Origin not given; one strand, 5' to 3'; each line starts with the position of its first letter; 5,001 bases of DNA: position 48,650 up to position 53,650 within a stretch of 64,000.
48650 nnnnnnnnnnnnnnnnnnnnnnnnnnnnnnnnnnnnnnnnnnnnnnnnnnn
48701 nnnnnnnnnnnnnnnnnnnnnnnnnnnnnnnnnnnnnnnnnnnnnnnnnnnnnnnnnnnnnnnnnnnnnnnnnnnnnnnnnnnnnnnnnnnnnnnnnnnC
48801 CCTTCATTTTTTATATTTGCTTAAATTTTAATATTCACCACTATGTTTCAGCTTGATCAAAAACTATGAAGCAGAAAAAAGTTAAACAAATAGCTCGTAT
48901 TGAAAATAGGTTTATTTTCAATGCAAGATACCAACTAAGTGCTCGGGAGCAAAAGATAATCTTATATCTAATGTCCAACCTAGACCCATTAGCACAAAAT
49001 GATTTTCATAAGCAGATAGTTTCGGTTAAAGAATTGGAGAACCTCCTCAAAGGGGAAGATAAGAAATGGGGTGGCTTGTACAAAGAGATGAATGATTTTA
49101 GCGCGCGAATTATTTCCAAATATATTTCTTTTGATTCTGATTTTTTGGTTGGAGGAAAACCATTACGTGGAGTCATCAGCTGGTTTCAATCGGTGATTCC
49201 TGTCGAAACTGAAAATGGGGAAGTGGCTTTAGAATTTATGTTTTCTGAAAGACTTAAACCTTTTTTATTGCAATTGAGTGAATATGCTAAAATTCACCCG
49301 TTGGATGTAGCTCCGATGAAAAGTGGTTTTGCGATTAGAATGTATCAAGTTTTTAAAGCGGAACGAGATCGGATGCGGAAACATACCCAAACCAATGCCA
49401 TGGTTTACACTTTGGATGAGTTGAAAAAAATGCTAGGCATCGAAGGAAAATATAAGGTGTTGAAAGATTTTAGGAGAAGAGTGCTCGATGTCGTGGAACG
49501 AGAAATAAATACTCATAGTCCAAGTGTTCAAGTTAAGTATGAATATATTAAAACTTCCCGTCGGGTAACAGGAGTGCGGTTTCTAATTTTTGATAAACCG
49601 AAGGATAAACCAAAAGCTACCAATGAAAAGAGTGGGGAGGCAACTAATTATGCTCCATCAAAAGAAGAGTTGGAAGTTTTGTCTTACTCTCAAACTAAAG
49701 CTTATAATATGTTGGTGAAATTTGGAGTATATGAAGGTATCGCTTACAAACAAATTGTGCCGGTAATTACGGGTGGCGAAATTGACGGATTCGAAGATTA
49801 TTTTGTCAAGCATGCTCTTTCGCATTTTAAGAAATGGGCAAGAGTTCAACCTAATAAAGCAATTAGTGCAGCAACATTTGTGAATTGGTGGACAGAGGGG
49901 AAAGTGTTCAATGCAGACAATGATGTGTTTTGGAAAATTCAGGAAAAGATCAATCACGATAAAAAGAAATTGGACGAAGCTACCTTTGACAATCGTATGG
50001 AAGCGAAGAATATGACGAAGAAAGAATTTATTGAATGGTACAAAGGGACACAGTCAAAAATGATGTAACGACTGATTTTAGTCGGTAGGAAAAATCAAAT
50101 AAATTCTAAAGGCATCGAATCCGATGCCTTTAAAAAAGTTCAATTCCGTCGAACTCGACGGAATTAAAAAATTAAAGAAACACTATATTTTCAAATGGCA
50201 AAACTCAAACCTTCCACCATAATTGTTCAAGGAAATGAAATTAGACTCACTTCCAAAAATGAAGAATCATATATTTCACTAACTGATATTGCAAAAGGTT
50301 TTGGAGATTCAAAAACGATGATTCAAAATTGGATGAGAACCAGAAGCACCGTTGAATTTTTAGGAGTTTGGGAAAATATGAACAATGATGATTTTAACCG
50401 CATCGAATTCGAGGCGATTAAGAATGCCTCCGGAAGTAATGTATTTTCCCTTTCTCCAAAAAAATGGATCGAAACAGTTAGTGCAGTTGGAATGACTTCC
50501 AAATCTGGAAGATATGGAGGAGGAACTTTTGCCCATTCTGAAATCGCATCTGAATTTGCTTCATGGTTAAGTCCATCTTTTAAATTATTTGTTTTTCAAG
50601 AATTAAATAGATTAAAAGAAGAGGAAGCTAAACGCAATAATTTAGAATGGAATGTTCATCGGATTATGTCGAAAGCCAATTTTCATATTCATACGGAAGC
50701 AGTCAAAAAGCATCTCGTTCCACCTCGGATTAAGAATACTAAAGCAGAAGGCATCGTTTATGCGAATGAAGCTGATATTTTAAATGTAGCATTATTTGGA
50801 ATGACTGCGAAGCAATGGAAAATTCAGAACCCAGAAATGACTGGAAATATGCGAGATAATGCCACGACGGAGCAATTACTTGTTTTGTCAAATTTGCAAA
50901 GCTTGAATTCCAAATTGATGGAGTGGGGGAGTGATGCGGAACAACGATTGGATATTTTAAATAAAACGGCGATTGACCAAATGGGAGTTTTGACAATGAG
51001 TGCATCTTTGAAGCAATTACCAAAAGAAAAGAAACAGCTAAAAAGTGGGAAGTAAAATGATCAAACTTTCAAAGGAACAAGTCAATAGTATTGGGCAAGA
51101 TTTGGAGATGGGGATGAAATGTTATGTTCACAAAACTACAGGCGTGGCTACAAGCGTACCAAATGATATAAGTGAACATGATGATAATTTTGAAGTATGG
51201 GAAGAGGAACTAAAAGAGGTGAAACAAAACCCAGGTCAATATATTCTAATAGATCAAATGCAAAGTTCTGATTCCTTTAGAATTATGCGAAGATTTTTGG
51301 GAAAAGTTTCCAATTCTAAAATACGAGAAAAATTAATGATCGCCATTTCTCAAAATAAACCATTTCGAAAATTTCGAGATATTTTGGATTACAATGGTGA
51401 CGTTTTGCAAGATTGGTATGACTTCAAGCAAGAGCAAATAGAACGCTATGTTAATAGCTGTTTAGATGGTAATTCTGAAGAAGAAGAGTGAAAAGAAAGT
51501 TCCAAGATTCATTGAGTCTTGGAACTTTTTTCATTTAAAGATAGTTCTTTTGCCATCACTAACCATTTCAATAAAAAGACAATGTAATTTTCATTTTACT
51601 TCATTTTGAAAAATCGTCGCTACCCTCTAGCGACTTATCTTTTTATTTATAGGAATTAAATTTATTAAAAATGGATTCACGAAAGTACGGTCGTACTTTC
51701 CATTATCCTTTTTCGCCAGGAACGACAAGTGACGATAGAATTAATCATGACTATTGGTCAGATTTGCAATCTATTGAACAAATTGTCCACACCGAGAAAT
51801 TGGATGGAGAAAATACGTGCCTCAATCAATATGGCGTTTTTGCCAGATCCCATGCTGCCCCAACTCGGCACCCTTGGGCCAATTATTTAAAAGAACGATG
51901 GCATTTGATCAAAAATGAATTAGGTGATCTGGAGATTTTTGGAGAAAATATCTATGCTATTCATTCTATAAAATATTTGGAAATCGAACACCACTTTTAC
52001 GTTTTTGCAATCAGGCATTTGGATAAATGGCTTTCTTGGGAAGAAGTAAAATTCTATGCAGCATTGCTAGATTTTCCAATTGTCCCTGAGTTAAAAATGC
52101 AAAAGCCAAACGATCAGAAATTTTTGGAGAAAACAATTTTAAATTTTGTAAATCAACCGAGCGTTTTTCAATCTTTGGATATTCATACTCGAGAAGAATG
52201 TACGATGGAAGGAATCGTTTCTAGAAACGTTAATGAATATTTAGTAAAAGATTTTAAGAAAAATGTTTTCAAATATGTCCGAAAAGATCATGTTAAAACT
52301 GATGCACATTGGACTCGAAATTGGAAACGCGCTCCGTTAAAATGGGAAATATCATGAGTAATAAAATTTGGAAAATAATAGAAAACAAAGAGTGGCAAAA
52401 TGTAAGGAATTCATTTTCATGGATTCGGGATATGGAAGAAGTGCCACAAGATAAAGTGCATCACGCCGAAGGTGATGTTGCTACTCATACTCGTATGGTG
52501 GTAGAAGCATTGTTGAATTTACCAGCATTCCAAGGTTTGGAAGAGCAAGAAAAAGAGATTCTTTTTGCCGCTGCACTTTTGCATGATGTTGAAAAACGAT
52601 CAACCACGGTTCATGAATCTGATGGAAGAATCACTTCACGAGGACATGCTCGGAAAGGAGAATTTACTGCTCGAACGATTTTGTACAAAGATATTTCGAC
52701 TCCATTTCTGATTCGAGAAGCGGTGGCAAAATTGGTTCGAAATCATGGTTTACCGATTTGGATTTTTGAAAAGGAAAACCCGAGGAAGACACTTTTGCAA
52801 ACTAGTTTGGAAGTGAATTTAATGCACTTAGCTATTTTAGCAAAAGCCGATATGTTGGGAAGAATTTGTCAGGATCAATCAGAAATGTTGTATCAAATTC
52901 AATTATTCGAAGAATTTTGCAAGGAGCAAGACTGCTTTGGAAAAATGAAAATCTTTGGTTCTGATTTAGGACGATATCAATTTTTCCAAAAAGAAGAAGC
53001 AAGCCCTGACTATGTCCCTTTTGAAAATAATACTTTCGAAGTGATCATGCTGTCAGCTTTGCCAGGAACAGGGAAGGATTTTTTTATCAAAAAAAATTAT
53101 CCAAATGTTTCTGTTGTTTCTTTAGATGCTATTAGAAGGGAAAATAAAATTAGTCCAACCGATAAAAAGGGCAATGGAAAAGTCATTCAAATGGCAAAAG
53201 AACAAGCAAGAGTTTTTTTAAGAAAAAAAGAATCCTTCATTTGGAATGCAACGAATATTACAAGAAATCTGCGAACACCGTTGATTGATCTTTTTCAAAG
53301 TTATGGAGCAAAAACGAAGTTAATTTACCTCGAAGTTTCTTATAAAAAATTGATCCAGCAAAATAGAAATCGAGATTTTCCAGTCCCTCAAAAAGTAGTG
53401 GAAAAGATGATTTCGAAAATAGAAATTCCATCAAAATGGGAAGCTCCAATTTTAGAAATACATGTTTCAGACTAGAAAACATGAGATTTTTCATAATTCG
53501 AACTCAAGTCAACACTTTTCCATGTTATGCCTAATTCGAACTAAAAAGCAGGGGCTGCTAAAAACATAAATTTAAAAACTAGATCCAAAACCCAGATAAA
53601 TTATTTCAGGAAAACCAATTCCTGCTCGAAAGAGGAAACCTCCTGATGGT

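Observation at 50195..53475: Two coupled gene pairs on the replicon backbone: KilA-N/UPF0158 and RNA ligase/HD-Pnk (RNA break repair module)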

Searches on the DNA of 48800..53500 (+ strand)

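Call 13: search_dna_similar(query=window:48800-53500:+, collection=plasmids, mode=distant, max_rows=20)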
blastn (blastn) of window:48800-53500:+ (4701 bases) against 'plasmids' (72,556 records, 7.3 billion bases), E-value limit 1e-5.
Records with a match: 15; places in all: 15; records where one place covers at least 80% of the query: 0.
Best place of each record, by identity: 60-80% 15.
By first word of the organism name: Pasteurella 3; Proteus 2; Aureispira 2; Xenorhabdus 2; Chondrinema 1; Photorhabdus 1; Bernardetia 1; Streptococcus 1; Parabacteroides 1; Monoglobus 1.
By predicted mobility (MOB-suite, as given by PLSDB): non-mobilizable 11; mobilizable 2; conjugative 2.
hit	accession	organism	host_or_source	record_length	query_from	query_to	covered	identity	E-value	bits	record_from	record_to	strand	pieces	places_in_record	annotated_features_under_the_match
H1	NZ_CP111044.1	Chondrinema litorale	Seaweed,red alga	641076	3004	4612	27%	65.7%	2e-35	290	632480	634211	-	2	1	AAA family ATPase | RNA ligase family protein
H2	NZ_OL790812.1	Proteus mirabilis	-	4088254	2902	3868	21%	64.4%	3e-33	152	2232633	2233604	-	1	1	none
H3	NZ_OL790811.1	Proteus mirabilis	-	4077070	2902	3868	21%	64.4%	3e-33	152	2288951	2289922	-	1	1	none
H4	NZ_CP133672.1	Aureispira sp. CCB-E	Monoculture,Seagrass (Zostera sp.) ...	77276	1522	2094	12%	66.2%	2e-29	140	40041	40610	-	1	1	KilA-N domain-containing protein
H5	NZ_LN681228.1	Xenorhabdus nematophila AN6/1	-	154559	1525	2109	12%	64.8%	7e-23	118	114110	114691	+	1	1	KilA-N domain-containing protein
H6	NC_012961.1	Photorhabdus asymbiotica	-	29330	1525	2109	12%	64.8%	5e-25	125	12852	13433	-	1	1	KilA-N domain-containing protein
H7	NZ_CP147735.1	Xenorhabdus sp. TH1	Steinernema sp. a AB-2023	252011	1525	2109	12%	64.5%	4e-20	109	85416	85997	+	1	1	KilA-N domain-containing protein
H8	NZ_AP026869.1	Aureispira anguillae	Anguilla japonica,Standard,head of ...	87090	1522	2094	12%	65.4%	1e-26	131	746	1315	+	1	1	KilA-N domain-containing protein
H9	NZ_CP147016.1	Bernardetia sp. MNP-M8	grean alga,grean algae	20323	1519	2020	11%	65.2%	4e-20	110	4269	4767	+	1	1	KilA-N domain-containing protein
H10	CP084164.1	Pasteurella multocida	rabbit,mixed culture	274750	1752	2079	7%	65.2%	2e-10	77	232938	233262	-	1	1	KilA-N domain-containing protein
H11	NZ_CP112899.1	Pasteurella multocida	rabbit,mixed culture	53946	1752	2079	7%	65.2%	2e-10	77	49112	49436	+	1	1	none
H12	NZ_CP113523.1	Pasteurella multocida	rabbit,mixed culture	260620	1752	2079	7%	65.2%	2e-10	77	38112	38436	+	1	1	KilA-N domain-containing protein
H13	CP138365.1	Streptococcus agalactiae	Homo sapiens,cell culture,urine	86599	1522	1767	5%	66.8%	1e-7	68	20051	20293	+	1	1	KilA-N domain-containing protein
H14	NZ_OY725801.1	Parabacteroides distasonis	-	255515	1528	1721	4%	71.6%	6e-18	103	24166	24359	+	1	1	KilA-N domain-containing protein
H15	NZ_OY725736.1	Monoglobus pectinilyticus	-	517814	1522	1621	2%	75.0%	1e-7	69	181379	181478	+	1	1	none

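Call 15: get_annotated_region(hit=H1, flank=6000)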
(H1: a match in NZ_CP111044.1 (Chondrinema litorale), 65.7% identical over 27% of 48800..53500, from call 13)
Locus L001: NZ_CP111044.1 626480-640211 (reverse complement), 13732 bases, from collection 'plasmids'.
description: Chondrinema litorale strain WSW3-B12 plasmid unnamed2, complete sequence
organism: Chondrinema litorale (NCBI taxid 2994555)
taxonomy: Bacteria; Bacteroidota; Cytophagia; Cytophagales; Flammeovirgaceae; Chondrinema; Chondrinema litorale
host: -; source: Seaweed,red alga; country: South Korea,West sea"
typing (MOB-suite, as given by PLSDB): non-mobilizable
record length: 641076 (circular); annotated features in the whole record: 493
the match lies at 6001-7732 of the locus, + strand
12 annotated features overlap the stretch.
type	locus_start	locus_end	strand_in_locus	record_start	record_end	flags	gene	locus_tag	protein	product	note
CDS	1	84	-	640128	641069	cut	-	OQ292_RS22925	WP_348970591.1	transposase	-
CDS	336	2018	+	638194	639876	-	-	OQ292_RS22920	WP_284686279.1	carboxylesterase family protein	-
CDS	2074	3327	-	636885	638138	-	-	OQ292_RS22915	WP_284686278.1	alpha/beta hydrolase-fold protein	-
CDS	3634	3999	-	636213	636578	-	-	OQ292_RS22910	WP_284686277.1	hypothetical protein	-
CDS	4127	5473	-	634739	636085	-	-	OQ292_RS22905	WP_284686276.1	cytochrome c peroxidase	-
CDS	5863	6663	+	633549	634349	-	-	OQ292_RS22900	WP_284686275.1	RNA ligase family protein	-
CDS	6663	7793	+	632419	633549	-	-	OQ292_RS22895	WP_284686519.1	AAA family ATPase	-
CDS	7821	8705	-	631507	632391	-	-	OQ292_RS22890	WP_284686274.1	zinc-dependent peptidase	-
CDS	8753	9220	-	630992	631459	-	-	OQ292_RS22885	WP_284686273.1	hypothetical protein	-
CDS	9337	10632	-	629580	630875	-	-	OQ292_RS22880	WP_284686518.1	WG repeat-containing protein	-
CDS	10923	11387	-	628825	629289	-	-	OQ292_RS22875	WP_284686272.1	hypothetical protein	-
CDS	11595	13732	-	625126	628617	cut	-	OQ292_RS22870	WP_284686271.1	ThuA domain-containing protein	-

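Call 16: get_annotated_region(hit=H4, flank=5000)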
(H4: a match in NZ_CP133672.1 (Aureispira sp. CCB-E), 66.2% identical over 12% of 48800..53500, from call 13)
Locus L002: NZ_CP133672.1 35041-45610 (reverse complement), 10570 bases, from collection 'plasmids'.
description: Aureispira sp. CCB-E plasmid unnamed1, complete sequence
organism: Aureispira sp. CCB-E (NCBI taxid 3051121)
taxonomy: Bacteria; Bacteroidota; Saprospiria; Saprospirales; Saprospiraceae; Aureispira; Aureispira sp. CCB-E
host: -; source: Monoculture,Seagrass (Zostera sp.) surface; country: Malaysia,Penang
typing (MOB-suite, as given by PLSDB): non-mobilizable
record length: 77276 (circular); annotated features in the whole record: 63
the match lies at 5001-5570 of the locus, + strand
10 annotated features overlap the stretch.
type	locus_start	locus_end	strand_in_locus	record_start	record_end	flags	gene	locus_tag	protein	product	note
CDS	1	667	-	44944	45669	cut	-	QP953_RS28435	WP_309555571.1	CRISPR-associated endonuclease Cas6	-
CDS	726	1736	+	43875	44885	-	cas1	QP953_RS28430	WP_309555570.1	CRISPR-associated endonuclease Cas1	GO:0043571 - maintenance of CRISPR repeat elements [Evidence IEA]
CDS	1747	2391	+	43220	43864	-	-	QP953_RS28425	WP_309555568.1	hypothetical protein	-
CDS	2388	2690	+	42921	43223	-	cas2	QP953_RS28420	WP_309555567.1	CRISPR-associated endonuclease Cas2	GO:0043571 - maintenance of CRISPR repeat elements [Evidence IEA]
CDS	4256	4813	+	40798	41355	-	-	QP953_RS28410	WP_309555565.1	recombinase family protein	GO:0006310 - DNA recombination [Evidence IEA]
CDS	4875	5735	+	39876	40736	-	-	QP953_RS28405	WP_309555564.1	KilA-N domain-containing protein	-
CDS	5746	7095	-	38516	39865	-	-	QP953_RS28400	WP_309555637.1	replication initiation protein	GO:0006270 - DNA replication initiation [Evidence IEA]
CDS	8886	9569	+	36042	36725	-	-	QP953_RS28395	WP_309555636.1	ParA family protein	-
CDS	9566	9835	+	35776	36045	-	-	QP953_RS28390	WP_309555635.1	hypothetical protein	-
CDS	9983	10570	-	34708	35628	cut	-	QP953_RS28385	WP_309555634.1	zincin-like metallopeptidase domain-containing protein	-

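Call 17: get_annotated_region(hit=H9, flank=5000)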
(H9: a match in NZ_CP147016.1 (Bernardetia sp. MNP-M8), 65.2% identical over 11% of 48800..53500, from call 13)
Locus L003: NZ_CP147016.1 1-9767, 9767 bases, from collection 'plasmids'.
description: Bernardetia sp. MNP-M8 plasmid plasm4, complete sequence
organism: Bernardetia sp. MNP-M8 (NCBI taxid 3127470)
taxonomy: Bacteria; Bacteroidota; Cytophagia; Cytophagales; Bernardetiaceae; Bernardetia; Bernardetia sp. MNP-M8
host: -; source: grean alga,grean algae; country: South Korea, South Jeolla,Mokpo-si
typing (MOB-suite, as given by PLSDB): non-mobilizable
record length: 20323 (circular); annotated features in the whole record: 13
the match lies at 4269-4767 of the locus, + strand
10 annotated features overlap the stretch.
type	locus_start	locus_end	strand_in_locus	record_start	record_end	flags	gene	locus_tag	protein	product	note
CDS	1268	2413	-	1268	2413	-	-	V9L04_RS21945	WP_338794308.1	hypothetical protein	-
CDS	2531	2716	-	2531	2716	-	-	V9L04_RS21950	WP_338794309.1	hypothetical protein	-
CDS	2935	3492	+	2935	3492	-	-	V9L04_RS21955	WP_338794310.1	hypothetical protein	-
CDS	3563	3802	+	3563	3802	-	-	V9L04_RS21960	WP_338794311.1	hypothetical protein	-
CDS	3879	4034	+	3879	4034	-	-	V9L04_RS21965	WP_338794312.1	hypothetical protein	-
CDS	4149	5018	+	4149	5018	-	-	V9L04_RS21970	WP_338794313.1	KilA-N domain-containing protein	-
CDS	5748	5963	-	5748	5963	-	-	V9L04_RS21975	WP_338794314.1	hypothetical protein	-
CDS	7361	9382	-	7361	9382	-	-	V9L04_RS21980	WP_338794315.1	heavy metal translocating P-type ATPase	-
CDS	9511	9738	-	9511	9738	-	-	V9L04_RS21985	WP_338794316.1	hypothetical protein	-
CDS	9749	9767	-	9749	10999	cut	-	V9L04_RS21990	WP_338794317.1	efflux RND transporter periplasmic adaptor subunit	GO:0006810 - transport [Evidence IEA]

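Call 53: search_rna_families(sources=[L039, L018, L033, L088, L055], threshold=evalue, max_evalue=0.1)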
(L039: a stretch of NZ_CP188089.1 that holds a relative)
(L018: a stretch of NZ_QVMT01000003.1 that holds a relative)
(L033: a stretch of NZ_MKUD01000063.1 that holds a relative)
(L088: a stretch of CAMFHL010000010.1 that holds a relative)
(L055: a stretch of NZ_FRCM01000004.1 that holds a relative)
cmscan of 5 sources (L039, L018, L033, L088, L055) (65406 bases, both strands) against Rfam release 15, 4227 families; matches with E-value up to 0.1: 3.
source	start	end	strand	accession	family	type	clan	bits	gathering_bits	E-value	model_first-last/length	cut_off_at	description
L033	10388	10462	-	RF03883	mir-9256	Gene; miRNA;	-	38.9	80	0.00021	1-67/67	no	mir-9256 microRNA precursor family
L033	10388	10462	+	RF03883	mir-9256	Gene; miRNA;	-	37.5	80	0.00051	1-67/67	no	mir-9256 microRNA precursor family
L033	10387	10463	-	RF04291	mir-368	Gene; miRNA;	CL00149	30.8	58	0.042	1-72/72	no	mir-368 microRNA precursor family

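Call 64: build_rna_model(alignment_id=A7, structure=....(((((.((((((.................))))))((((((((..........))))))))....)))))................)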
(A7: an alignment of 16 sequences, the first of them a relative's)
Model R1 built from alignment A7 (16 sequences, 90 columns); structure: as given.
model positions 76; base pairs 18; branch points 1; effective number of sequences 12.25; information 0.744 bits per position. Calibrated on 0.2 Mb of random sequence (short: E-values are rough).
structure used (alignment columns):
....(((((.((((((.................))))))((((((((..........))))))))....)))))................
